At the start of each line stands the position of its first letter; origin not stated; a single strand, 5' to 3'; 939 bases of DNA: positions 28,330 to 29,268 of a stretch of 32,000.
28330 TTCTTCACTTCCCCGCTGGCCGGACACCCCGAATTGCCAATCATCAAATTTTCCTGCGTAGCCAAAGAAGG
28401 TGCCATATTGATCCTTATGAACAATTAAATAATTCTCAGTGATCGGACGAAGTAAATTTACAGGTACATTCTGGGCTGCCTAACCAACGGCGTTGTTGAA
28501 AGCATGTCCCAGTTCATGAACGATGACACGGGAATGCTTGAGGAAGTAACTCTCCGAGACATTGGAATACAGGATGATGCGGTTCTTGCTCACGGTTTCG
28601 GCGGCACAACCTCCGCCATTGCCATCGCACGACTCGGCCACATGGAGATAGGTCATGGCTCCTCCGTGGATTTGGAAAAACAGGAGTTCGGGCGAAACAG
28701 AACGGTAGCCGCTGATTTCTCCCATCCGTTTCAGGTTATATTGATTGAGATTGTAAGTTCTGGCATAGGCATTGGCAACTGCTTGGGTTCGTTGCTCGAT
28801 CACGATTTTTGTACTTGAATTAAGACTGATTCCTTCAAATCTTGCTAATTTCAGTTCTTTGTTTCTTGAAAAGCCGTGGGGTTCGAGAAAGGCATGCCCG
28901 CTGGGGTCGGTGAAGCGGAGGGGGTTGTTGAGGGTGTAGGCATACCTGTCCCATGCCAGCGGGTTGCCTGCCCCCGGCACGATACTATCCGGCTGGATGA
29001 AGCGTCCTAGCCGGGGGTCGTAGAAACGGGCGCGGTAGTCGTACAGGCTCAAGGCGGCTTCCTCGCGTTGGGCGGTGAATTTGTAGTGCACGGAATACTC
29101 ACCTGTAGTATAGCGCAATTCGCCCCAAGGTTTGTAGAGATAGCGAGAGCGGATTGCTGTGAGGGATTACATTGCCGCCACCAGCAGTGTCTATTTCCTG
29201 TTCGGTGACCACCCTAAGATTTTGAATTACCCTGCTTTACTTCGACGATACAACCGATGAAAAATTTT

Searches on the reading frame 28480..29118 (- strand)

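Call 68: search_protein_families(library=pfam, proteins=[window:28480-29118:-], max_evalue=0.01)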
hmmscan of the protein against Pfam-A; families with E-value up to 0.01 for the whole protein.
window:28480-29118:- (212 aa): 0 families

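Call 69: search_protein_families(library=phrogs, proteins=[window:28480-29118:-], max_evalue=0.001)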
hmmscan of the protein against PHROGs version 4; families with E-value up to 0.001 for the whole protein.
window:28480-29118:- (212 aa): 1 family
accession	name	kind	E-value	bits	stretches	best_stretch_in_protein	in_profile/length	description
phrog_10385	-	unknown function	4.2e-19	68.2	1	10-155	2030-2174/2333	-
